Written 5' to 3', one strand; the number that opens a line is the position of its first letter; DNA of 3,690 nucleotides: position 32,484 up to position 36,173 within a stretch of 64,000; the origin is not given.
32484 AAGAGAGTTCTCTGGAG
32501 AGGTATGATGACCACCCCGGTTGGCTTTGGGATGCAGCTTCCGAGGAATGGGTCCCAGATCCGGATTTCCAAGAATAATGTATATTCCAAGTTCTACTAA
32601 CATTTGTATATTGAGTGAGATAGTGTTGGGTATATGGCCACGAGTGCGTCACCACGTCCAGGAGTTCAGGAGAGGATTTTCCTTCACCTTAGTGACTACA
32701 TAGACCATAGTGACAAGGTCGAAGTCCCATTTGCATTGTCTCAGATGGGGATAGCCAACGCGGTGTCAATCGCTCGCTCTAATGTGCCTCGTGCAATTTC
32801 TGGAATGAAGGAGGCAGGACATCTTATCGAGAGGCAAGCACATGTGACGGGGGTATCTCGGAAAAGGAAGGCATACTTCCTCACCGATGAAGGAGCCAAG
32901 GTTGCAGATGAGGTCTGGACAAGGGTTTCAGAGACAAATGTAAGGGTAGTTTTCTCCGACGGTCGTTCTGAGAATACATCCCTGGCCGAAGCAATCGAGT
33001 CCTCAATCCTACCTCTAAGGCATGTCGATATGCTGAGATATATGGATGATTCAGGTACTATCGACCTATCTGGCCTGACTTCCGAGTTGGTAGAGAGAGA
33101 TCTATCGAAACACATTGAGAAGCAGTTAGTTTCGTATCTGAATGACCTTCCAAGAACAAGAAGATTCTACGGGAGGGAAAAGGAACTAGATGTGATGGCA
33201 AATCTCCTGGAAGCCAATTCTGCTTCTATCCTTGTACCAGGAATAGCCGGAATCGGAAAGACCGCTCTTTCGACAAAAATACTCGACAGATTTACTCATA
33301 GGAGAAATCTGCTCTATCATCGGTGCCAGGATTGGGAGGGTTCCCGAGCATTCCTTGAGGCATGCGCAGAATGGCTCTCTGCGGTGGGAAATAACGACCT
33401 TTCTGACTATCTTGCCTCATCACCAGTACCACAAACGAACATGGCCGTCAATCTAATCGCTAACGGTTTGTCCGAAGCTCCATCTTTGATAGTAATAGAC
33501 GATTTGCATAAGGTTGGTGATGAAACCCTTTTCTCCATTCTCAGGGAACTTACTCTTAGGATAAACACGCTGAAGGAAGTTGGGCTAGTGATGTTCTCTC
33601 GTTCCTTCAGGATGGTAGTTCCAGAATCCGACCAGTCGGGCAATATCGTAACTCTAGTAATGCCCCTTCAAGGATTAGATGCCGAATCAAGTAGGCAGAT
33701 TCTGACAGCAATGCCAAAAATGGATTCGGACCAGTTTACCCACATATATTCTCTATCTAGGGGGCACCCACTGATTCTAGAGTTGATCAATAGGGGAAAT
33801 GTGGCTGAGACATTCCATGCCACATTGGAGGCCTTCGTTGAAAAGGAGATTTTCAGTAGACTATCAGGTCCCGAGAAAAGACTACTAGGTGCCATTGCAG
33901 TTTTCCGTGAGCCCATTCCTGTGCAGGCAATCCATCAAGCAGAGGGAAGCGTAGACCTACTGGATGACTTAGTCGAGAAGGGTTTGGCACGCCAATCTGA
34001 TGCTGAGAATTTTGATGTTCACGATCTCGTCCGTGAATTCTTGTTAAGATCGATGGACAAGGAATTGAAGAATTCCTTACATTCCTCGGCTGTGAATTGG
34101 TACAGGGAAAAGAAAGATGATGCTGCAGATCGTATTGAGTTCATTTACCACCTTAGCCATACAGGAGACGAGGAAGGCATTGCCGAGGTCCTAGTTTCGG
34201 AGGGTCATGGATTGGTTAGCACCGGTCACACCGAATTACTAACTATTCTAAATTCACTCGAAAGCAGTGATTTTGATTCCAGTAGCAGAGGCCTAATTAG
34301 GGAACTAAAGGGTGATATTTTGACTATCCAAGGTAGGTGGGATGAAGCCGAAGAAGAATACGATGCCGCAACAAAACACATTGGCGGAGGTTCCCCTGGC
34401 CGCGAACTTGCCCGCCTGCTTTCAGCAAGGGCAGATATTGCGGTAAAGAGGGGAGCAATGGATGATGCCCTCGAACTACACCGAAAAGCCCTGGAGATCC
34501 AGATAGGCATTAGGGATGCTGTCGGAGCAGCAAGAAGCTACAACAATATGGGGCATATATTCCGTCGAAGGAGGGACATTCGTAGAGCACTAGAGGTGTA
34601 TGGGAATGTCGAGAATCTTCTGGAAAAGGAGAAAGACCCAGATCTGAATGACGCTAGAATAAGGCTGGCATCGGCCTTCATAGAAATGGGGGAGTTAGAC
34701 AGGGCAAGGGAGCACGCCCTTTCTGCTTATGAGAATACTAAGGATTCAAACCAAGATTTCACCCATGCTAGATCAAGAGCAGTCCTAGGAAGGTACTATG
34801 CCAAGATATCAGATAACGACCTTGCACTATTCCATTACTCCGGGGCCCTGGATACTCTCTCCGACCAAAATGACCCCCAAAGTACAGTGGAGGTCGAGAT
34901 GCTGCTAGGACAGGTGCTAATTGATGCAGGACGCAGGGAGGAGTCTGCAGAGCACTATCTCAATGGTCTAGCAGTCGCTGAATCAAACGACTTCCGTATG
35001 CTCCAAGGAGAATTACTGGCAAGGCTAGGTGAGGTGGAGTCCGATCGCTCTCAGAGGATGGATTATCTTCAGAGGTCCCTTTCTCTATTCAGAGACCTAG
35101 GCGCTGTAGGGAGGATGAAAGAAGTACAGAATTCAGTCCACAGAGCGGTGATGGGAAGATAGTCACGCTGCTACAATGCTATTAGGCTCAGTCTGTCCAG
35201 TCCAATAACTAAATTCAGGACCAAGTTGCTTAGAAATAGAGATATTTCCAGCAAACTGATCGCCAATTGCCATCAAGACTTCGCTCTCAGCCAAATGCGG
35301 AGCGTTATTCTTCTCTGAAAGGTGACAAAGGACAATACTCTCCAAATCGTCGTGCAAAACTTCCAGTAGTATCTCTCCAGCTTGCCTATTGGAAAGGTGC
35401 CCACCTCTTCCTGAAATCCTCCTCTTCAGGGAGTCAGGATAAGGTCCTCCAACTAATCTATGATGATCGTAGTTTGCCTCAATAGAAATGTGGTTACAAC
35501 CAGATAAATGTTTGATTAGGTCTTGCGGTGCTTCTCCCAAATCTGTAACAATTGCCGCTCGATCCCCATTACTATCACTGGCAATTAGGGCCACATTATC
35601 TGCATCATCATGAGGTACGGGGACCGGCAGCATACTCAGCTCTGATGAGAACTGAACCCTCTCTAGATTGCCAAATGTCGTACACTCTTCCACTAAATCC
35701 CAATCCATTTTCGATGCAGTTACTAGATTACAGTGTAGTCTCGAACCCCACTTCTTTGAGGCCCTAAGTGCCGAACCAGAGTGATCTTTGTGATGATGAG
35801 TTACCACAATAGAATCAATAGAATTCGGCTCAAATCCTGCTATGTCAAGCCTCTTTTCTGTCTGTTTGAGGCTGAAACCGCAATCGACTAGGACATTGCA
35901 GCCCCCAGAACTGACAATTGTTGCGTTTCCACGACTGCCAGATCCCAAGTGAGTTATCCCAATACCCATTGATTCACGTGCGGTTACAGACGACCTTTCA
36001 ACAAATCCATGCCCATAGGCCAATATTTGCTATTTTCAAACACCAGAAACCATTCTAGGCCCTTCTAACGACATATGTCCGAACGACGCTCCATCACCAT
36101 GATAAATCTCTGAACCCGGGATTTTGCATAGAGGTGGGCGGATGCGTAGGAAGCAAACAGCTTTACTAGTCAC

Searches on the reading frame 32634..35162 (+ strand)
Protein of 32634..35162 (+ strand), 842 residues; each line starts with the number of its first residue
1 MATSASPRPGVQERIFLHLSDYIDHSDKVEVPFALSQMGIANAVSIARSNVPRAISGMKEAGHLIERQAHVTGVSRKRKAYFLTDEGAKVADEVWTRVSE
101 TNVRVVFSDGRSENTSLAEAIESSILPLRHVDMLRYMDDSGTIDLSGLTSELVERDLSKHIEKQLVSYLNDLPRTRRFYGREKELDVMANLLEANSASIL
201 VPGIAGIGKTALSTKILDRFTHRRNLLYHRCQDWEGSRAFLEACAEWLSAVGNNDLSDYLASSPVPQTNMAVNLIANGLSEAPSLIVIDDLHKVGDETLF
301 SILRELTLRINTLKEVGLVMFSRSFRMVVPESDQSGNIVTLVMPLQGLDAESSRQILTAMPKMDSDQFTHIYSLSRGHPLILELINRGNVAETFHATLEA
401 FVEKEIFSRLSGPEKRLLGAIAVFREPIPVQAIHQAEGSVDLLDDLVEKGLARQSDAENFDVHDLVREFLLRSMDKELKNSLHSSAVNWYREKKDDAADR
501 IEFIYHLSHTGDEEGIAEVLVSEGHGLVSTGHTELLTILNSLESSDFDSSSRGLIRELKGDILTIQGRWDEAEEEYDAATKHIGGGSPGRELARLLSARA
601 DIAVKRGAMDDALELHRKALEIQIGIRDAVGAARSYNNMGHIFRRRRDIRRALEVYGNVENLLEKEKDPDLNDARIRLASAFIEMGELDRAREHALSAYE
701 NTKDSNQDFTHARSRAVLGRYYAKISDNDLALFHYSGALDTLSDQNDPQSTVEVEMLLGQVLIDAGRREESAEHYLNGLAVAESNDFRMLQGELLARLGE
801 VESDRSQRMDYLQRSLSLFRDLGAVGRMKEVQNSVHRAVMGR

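Call 8: search_protein_families(library=pfam, proteins=[window:32634-35162:+], max_evalue=0.01)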
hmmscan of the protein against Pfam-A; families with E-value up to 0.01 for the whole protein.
window:32634-35162:+ (842 aa): 18 families
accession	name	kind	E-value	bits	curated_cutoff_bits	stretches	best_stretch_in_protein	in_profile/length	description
PF13424.12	TPR_12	-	8.2e-18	64.8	30.1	2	592-656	2-68/77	Tetratricopeptide repeat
PF00515.34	TPR_1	-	3.8e-10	39.6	27.8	0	593-622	1-30/34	Tetratricopeptide repeat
PF13432.12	TPR_16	-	7.1e-10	39.6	32.7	0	757-803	2-49/65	Tetratricopeptide repeat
PF13191.12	AAA_16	-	3.8e-09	37.7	32.6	1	177-306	1-155/167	AAA ATPase domain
PF09976.15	TPR_21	-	6.4e-09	36.3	25.5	1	546-590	139-181/193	Tetratricopeptide repeat-like domain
PF07719.23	TPR_2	-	2.3e-08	34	27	0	559-581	7-29/34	Tetratricopeptide repeat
PF17874.7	TPR_MalT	-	5.9e-07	29.5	45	1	539-775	28-262/336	MalT-like TPR region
PF13176.12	TPR_7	-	3.1e-06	27.3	27.9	0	597-622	3-28/36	Tetratricopeptide repeat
PF13401.12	AAA_22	-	5.3e-06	27.2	27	1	197-307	6-108/130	AAA domain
PF14559.12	TPR_19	-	3.1e-05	24.7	25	0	661-693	12-46/68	Tetratricopeptide repeat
PF13181.12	TPR_8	-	0.00021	21.6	25.7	0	633-656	1-24/34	Tetratricopeptide repeat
PF13414.12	TPR_11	-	0.00035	20.6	26.8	0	560-581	1-22/42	TPR repeat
PF13545.12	HTH_Crp_2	-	0.0016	18.8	27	0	17-68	8-56/70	Crp-like helix-turn-helix domain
PF25201.1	nSTAND6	-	0.0026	18.2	27.7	1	179-220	2-42/148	Novel STAND NTPase 6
PF14938.12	SNAP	-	0.0028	17.6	25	0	565-693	47-176/282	Soluble NSF attachment protein, SNAP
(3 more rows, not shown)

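Call 9: search_protein_families(library=ncbifam, proteins=[window:32634-35162:+], max_evalue=0.01)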
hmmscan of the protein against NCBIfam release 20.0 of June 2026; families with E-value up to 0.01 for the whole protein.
window:32634-35162:+ (842 aa): 13 families
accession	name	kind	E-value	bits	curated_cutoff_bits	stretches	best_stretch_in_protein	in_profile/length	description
NF003420.0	PRK04841.1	equivalog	2.1e-10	39.3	537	1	391-635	244-495/903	HTH-type transcriptional regulator MalT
NF053617.1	SARPRegAfsRStmc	equivalog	1.5e-08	33.1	1430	1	541-758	764-981/986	SARP-family global regulator AfsR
NF047507.1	TPR_BatC_Lepto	exception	2.3e-08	33.8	175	1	566-675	37-133/214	TPR repeat-containing protein BatC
NF053720.1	NsdA_fam_reg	subfamily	1.8e-06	27.7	75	1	593-743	241-399/432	NsdA family TPR-like regulatory protein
NF053520.1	HK_Porph_FimS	equivalog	2.1e-06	26.3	600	1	609-731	140-263/618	sensor histidine kinase FimS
NF008757.0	PRK11788.1-5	equivalog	2.6e-05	23.6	363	1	637-702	73-137/388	lipopolysaccharide assembly protein LapB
TIGR02917.1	PEP_TPR_lipo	equivalog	3.9e-05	21.7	312.2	1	553-704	125-259/899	XrtA/PEP-CTERM system TPR-repeat protein PrsT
NF052312.1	T9SS_PorW_SprE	equivalog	7.5e-05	21.6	250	1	658-805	163-303/716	type IX secretion system periplasmic lipoprotein PorW/SprE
NF047371.1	FlcA_CTERM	equivalog_domain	0.00027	19.5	300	1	591-776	352-531/646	periplasmic flagellar collar protein FlcA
TIGR02928.1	TIGR02928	subfamily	0.0004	19.3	181.3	1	176-324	15-175/366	orc1/cdc6 family replication initiation protein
NF053779.1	BT3442_fam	equivalog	0.00055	18.8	940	0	708-810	58-160/563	BT3442 family protein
TIGR02521.1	type_IV_pilW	equivalog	0.0014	18.3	154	1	660-744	19-97/234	type IV pilus biogenesis/stability protein PilW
NF050132.1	TransRegAbsR2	equivalog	0.0029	16.4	850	0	177-216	15-54/582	LuxR family transcriptional regulator AbsR2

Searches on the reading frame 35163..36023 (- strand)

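Call 78: search_protein_families(library=pfam, proteins=[window:35163-36023:-], max_evalue=0.001)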
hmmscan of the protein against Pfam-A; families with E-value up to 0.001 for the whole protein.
window:35163-36023:- (286 aa): 2 families
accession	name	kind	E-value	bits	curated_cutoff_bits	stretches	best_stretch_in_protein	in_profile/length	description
PF00753.33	Lactamase_B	-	5.2e-13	49.8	22.7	1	31-167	5-155/196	Metallo-beta-lactamase superfamily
PF12706.13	Lactamase_B_2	-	2.1e-12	47.5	27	1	43-222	2-190/200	Beta-lactamase superfamily domain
